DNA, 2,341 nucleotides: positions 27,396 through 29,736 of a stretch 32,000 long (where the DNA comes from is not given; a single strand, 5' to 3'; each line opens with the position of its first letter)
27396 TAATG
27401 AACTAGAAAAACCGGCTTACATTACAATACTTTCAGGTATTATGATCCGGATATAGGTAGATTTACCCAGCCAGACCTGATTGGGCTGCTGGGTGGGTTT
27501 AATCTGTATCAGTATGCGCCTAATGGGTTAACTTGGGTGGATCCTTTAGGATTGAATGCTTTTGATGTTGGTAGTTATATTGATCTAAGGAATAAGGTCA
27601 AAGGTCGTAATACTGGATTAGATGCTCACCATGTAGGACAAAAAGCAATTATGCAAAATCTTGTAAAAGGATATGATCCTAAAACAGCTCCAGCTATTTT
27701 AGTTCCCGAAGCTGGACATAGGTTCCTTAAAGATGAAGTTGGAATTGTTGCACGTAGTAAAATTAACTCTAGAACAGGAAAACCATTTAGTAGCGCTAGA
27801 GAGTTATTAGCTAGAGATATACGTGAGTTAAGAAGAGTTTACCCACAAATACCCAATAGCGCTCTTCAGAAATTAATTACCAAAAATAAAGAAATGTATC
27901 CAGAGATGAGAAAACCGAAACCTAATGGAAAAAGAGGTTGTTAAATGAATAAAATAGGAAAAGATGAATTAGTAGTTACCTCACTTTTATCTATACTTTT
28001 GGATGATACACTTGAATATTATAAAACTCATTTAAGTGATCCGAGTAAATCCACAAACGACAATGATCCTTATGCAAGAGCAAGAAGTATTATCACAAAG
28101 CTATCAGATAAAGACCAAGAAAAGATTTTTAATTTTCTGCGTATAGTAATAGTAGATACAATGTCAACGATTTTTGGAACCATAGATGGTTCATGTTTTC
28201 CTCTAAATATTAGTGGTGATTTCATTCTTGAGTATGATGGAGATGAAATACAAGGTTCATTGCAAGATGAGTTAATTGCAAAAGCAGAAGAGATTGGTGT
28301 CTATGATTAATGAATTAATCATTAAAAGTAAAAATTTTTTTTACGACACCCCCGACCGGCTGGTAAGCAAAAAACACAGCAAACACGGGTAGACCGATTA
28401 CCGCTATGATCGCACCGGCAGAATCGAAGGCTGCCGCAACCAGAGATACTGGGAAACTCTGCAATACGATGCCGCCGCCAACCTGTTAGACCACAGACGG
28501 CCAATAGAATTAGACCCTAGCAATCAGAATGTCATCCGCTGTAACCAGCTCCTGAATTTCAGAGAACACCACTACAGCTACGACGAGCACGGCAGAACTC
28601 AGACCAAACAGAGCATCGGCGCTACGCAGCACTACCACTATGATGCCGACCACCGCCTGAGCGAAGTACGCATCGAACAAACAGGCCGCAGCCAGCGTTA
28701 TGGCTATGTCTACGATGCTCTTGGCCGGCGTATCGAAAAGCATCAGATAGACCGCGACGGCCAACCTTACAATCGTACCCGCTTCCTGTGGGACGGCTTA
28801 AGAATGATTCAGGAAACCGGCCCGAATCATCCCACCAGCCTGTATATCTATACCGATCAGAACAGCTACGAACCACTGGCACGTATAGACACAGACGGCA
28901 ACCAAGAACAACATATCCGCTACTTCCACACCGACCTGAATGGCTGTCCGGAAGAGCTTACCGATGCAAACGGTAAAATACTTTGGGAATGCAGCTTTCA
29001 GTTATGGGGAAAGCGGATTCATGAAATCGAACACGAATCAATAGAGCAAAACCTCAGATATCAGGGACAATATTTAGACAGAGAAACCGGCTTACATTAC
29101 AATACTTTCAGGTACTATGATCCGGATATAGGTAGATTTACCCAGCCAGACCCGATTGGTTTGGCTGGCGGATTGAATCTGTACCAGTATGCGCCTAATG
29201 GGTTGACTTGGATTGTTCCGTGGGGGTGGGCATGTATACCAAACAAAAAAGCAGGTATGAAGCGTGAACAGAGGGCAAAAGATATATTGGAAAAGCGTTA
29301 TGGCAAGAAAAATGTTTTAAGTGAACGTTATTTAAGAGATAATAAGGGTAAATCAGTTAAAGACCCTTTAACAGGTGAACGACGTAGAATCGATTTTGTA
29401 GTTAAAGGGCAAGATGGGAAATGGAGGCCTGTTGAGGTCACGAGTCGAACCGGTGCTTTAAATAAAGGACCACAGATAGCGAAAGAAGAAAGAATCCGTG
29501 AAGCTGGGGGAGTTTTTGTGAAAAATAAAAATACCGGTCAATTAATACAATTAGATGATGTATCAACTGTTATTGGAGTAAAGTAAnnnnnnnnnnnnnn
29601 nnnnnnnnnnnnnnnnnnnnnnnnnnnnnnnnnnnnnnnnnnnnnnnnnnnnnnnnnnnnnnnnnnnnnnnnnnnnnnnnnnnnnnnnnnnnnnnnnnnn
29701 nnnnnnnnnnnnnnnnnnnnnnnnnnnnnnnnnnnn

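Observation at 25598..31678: Nested array of three start-less orphan rhs-CT/immunity cassettes behind the full-length rhs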

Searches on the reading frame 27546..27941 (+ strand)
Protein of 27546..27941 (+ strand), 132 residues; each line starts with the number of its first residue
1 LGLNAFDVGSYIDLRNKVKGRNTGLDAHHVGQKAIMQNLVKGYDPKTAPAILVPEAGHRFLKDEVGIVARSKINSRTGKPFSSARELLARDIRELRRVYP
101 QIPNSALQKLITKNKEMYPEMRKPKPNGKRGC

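Call 28: search_protein_families(library=pfam, proteins=[window:27546-27941:+], max_evalue=5)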
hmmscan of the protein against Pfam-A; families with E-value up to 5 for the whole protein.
window:27546-27941:+ (132 aa): 0 families

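Call 29: search_protein_families(library=ncbifam, proteins=[window:27546-27941:+], max_evalue=1)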
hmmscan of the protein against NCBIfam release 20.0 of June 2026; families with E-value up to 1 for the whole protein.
window:27546-27941:+ (132 aa): 1 family
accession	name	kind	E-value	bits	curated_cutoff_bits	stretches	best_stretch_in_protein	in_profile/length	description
NF052385.1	Lys_5_6_beta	equivalog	0.071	12.8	280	1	17-45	103-129/241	lysine 5,6-aminomutase subunit beta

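Call 38: find_homologous_proteins(query=window:27546-27941:+, max_evalue=0.001)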
Query window:27546-27941:+ (132 aa): 97 proteins with E <= 0.001 among 116 candidates.
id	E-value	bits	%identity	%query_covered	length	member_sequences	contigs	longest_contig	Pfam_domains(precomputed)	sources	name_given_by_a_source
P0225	1.4e-58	215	92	82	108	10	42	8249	-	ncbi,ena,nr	ncbi:hypothetical protein SASC598P14_004010 [Snodgrassella alvi SCGC AB-598-P14]|nr:hypothetical pro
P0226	2.3e-56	208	73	100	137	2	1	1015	-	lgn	-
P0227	5.2e-50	187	70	100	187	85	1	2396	-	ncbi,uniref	ncbi:RHS repeat-associated core domain-containing protein, partial [Proteus mirabilis]|uniref:RHS re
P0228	2.2e-49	185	70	100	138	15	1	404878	-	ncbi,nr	ncbi:hypothetical protein APT96_05055 [Proteus mirabilis]|nr:hypothetical protein APT96_05055 [Prote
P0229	7.2e-47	177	69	89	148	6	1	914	-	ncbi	ncbi:RHS family protein, partial [Dickeya dadantii]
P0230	1.2e-46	176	72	90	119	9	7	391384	PF15652.13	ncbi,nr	ncbi:hypothetical protein ETG59_08575 [Proteus mirabilis]|nr:hypothetical protein [Proteus mirabilis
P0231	9.8e-46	173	66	96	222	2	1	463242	-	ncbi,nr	ncbi:RHS repeat-associated core domain-containing protein [Halomonas sp. YLB-10]|nr:RHS repeat-assoc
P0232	1.0e-45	173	67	92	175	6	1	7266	-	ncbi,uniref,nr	ncbi:YD repeat-containing protein [Yersinia nurmii]|uniref:YD repeat-containing protein n=1 Tax=Yers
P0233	4.2e-44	168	67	89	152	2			-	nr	nr:hypothetical protein [Pseudomonas carnis]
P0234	1.3e-42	163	67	89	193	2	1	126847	-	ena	-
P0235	2.5e-42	162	63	90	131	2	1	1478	-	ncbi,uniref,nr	ncbi:hypothetical protein CUC53_17505 [Aeromonas cavernicola]|uniref:Uncharacterized protein n=1 Tax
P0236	3.7e-41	158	64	89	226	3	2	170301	-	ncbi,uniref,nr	ncbi:RHS repeat-associated core domain-containing protein [Serratia fonticola]|uniref:RHS repeat-ass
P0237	7.1e-41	157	64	89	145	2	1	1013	PF15652.13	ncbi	ncbi:RHS family protein, partial [Providencia sp. Me31A]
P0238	1.5e-39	153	64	94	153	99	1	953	-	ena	-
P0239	2.8e-39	152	60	92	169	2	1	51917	-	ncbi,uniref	ncbi:RHS repeat domain-containing protein, partial [Xenorhabdus littoralis]|uniref:RHS repeat domain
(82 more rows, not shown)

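Call 41: search_protein_families(library=pfam, alignment_id=A1, max_evalue=0.01)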
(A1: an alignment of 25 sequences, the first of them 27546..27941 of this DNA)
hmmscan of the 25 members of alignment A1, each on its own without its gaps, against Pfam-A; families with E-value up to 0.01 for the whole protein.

A. member 1, window:27546-27941:+ (132 aa): 0 families

B. families by the number of members that match (of 25 scanned): 6 families
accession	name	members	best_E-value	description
PF07591.16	PT-HINT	2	1.6e-08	Pretoxin HINT domain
PF14449.11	PT-TG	1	2e-06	Pre-toxin TG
PF03527.20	RHS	1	0.0029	RHS protein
PF16494.10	Na_Ca_ex_C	1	0.0039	C-terminal extension of sodium/calcium exchanger domain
PF22594.2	GTP-eEF1A_C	1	0.0039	GTP-eEF1A C-terminal domain-like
PF17780.6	OCRE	1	0.0077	OCRE domain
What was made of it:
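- Tried and rejected: Pfam and NCBIfam gave nothing (calls 28, 29, 41).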

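Call 42: search_solved_structures(query=A1, max_evalue=1)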
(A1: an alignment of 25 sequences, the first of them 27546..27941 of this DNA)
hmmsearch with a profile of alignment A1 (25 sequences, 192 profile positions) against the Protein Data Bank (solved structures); distinct sequences matched with E-value up to 1: 12.
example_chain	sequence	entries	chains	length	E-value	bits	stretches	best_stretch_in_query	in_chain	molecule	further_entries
8uy4_A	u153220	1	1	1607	3.5e-11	46.6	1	3-68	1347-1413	Tse15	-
8qja_A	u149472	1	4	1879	5.9e-11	45.8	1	4-61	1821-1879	Putative type VI secretion system YD repeat-containing Rhs element Vgr protein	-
8qjc_A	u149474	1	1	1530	1e-10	45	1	4-83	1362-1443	T6SS-associated Rhs core and toxin domain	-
7q97_A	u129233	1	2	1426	1.5e-10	44.5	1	3-65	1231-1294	Rhs family protein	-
8uxt_A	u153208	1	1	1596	2.6e-10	43.7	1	3-68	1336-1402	Tse15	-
8h8a_A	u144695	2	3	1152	1.4e-09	41.4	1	4-60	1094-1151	Putative Rhs-family protein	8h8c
8h8b_A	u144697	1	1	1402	3.7e-09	39.9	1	4-65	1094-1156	Putative Rhs-family protein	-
8qjd_A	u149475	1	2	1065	7.5e-09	38.9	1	4-61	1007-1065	Salmonella bongori Rhs core domain (residues 360-1420)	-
8qjb_A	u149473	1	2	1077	7.6e-09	38.9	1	4-61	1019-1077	T6SS-associated Rhs core domain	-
7pq5_L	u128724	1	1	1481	1.8e-07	34.4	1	5-64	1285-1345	Tre23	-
8cp6_B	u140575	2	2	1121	3.5e-05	27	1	4-60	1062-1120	Toxin protein Tse5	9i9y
6u08_A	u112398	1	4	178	4.1e-05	26.7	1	29-72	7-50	Double-stranded DNA-specific cytidine deaminase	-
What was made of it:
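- Tried and rejected: The PDB sequence profile hit only Rhs-core stubs (call 42).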

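Call 46: predict_structure(alignment_id=A1)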
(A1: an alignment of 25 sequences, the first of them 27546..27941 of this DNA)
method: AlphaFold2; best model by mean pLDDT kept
length: 132 residues; sequences in the alignment: 25
mean_pLDDT: 84.8   pTM: 0.78
mean pLDDT of the five models: 84.8, 83.7, 82.0, 81.7, 80.6
residues with pLDDT >= 90: 71; 70-90: 41; 50-70: 15; < 50: 5
segments of 3 or more residues with pLDDT < 50: 129-132
pLDDT, mean of each block of 10 residues (from residue 1): 81 92 88 85 92 80 64 89 91 91 96 93 67 45
secondary structure, 60 per line:
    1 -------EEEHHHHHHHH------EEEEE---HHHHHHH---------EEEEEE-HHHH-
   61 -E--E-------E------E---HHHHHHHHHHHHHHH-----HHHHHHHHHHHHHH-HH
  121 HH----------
elements in order: E8-10 H11-18 E25-29 H33-39 E49-54 H56-59 H84-98 H104-117 H119-122

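Call 51: fold_search(model_id=the predicted structure, library=pdb)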
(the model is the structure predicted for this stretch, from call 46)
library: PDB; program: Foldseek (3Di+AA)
matches with E <= 10: 63; with E <= 0.001: 0
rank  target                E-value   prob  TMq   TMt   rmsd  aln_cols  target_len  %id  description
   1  9cdh_B                2.0e+00  0.06  0.14  0.06   9.0        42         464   19  MORC2 PD mutant with DNA (released 2025-07-09)
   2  6qm2                  2.4e+00  0.06  0.24  0.14  12.5        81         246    7  NlaIV restriction endonuclease (released 2019-05-01)
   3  9cdj_B                2.6e+00  0.05  0.14  0.06   9.0        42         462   19  MORC2 ATPase with DNA (released 2025-07-09)
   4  9cdh_A                2.6e+00  0.05  0.14  0.06   9.0        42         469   19  MORC2 PD mutant with DNA (released 2025-07-09)
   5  8hhl_A                3.1e+00  0.01  0.17  0.06  21.6       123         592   11  Cryo-EM structure of the Cas12m2-crRNA-target DNA full R-loop complex (released 2023-04-12)
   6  2c8u_A                3.3e+00  0.05  0.19  0.14   7.9        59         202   10  Structure of R21Q mutant of Sh28GST (released 2006-06-21)
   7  9cdj_A                3.3e+00  0.04  0.14  0.06   9.0        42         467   19  MORC2 ATPase with DNA (released 2025-07-09)
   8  2caq                  3.8e+00  0.04  0.19  0.14   8.0        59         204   10  Structure of R21L mutant of Sh28GST in complex with GSH (released 2006-06-21)
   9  4ow3                  4.0e+00  0.08  0.22  0.10   2.6        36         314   14  Thermolysin structure determined by free-electron laser (released 2014-03-12)
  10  4fzb_J                4.0e+00  0.01  0.19  0.15  12.9       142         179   10  Structure of thymidylate synthase ThyX complexed to a new inhibitor (released 2013-05-22)
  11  1esp                  4.6e+00  0.07  0.22  0.10   3.1        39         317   13  NEUTRAL PROTEASE MUTANT E144S (released 1995-12-07)
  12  6loh_B                4.6e+00  0.02  0.16  0.06  13.1        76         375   14  Crystal structure of the catalytic domain of human ubiquitin ligase AREL1 (released 2021-01-20)
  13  1w53                  4.9e+00  0.13  0.23  0.35   2.0        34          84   20  Kinase recruitment domain of the stress phosphatase RsbU (released 2004-08-05)
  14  4tnl                  4.9e+00  0.07  0.22  0.10   2.8        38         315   16  1.8 A resolution room temperature structure of Thermolysin recorded using an XFEL (released 2014-07-09)
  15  5fxn                  5.6e+00  0.07  0.22  0.10   2.6        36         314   14  Structure of thermolysin solved by SAD from data collected by Direct Data Collection (DDC) using the ESRF RoboDiff gonio (released 2016-03-16)
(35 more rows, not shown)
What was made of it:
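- Tried and rejected: The AlphaFold model is confident (pLDDT 84.8; call 46), but Foldseek against the PDB gave nothing below E=2 (call 51).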

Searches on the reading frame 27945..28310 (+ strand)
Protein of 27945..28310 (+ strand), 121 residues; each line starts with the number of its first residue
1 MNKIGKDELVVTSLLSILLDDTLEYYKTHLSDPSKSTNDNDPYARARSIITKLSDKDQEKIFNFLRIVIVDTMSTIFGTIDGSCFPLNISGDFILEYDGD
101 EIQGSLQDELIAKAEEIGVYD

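Call 6: search_protein_families(library=pfam, proteins=[window:27945-28310:+], max_evalue=0.01)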
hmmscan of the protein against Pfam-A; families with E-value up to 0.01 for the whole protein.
window:27945-28310:+ (121 aa): 0 families

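Call 17: find_encoding_contigs(protein=window:27945-28310:+, flank=10000, max_places=8)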
Protein window:27945-28310:+ (121 aa): 9 contigs read that carry it; 8 places shown.
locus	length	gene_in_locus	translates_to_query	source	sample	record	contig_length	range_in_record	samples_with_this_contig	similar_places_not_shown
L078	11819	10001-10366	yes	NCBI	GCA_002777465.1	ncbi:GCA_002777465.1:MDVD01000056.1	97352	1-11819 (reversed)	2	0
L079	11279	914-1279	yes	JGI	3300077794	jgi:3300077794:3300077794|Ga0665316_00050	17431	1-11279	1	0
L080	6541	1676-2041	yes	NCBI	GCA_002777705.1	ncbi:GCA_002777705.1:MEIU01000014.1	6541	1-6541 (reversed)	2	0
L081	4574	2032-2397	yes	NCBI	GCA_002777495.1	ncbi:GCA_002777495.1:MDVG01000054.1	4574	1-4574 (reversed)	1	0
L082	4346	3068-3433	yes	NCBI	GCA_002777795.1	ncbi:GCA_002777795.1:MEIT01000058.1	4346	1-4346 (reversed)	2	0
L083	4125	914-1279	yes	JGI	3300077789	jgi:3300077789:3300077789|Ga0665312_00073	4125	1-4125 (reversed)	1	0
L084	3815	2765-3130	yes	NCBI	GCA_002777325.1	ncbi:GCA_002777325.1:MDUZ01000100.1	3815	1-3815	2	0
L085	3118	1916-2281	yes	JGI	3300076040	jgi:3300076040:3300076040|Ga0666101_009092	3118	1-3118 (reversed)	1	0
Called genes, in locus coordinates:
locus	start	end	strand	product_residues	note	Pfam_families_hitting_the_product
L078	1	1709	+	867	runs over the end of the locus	PF00521:DNA_topoisoIV, PF03989:DNA_gyraseA_C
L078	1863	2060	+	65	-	PF04324:Fer2_BFD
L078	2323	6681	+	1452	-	PF20148:DUF6531, PF05593:RHS_repeat, PF25023:TEN_YD-shell, PF25023:TEN_YD-shell, PF05593:RHS_repeat, PF25023:TEN_YD-shell, PF03527:RHS, PF14412:AHH, +2 more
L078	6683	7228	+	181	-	PF07791:Imm11 (weak), PF15570:Imm43 (weak)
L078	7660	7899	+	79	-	-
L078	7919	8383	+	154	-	PF15587:Imm9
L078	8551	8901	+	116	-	PF14412:AHH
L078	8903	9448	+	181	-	-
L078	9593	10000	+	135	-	-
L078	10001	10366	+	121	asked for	-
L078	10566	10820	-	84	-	-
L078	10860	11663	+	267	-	PF25023:TEN_YD-shell, PF03527:RHS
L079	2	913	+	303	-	?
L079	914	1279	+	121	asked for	-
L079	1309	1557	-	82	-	-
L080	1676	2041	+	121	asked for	-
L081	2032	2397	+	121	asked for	-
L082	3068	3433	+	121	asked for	-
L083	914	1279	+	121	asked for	-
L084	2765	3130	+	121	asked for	-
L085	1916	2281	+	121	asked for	-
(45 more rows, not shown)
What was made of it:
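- Tried and rejected: I rejected this because the same tool also returned nothing above 231 aa for tip 1, which demonstrably sits on Rhs fragments of at least 557 and 637 aa (calls 17, 38).
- Tip 1 sits on >=557-aa and >=637-aa Rhs fragments elsewhere (call 17).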

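Call 28: search_protein_families(library=pfam, proteins=[window:27945-28307:+], max_evalue=5)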
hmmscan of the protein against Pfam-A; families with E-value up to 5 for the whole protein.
window:27945-28307:+ (121 aa): 0 families

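Call 29: search_protein_families(library=ncbifam, proteins=[window:27945-28307:+], max_evalue=1)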
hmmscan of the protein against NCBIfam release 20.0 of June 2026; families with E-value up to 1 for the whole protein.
window:27945-28307:+ (121 aa): 0 families

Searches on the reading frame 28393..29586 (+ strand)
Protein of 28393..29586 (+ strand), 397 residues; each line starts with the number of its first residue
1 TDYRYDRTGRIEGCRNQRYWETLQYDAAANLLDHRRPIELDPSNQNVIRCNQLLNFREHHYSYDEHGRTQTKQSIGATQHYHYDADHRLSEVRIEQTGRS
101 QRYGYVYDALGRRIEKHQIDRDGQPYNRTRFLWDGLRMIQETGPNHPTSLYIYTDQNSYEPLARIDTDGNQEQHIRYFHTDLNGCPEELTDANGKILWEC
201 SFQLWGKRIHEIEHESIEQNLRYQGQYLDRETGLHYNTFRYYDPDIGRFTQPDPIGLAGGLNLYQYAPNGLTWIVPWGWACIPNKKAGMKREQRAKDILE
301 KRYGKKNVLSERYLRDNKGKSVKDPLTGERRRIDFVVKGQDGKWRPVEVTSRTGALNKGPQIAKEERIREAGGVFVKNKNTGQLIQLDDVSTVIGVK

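Call 6: search_protein_families(library=pfam, proteins=[window:28393-29586:+], max_evalue=0.01)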
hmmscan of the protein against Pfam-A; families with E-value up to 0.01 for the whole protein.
window:28393-29586:+ (397 aa): 2 families
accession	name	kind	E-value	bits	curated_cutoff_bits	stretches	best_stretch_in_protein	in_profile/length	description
PF03527.20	RHS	-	2.3e-11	43.8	27.9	1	175-211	1-37/38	RHS protein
PF05593.20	RHS_repeat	-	9.3e-05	23.2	22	2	83-116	1-31/38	RHS Repeat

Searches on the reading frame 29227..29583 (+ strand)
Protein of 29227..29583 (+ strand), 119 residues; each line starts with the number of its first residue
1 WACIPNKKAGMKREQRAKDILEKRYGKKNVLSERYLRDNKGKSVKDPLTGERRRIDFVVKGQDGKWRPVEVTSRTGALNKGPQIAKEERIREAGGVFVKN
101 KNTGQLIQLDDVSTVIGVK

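Call 28: search_protein_families(library=pfam, proteins=[window:29227-29583:+], max_evalue=5)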
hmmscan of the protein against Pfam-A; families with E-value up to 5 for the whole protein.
window:29227-29583:+ (119 aa): 1 family
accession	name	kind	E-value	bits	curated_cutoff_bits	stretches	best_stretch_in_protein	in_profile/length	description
PF08378.17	NERD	-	0.00064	20.6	22.1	1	10-81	2-63/111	Nuclease-related domain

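Call 29: search_protein_families(library=ncbifam, proteins=[window:29227-29583:+], max_evalue=1)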
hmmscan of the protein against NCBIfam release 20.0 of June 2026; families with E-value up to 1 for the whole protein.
window:29227-29583:+ (119 aa): 0 families

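Call 37: search_protein_representatives(protein=window:29227-29583:+)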
Query: 119 residues. Proteins with E-value up to 0.001 (for the whole library): 521; up to 1e-10: 319; up to 1e-30: 2. The best 150 are listed.
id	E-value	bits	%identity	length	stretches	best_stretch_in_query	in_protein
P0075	3.6e-35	136.8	61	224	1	2-117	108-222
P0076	2.1e-33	131.1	57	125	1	1-119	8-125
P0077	2.5e-30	121.2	79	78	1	43-116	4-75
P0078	3.8e-29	117.4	58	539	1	1-118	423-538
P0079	6.1e-29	116.7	58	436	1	1-118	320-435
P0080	1.9e-27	111.9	55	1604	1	1-118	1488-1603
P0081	3.5e-27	111.0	54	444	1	4-117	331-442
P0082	7.9e-26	106.7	98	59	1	31-82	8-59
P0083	3.2e-23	98.2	53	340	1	1-119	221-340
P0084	8.1e-23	96.9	56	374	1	5-111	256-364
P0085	1.5e-21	92.9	51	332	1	3-118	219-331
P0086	4.2e-21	91.4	53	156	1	4-111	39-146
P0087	5.2e-21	91.1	55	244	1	5-116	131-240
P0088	6.1e-21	90.9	55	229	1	6-109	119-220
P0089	9.2e-20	87.1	80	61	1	59-119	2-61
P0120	6.1e-17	78.0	47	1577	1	2-117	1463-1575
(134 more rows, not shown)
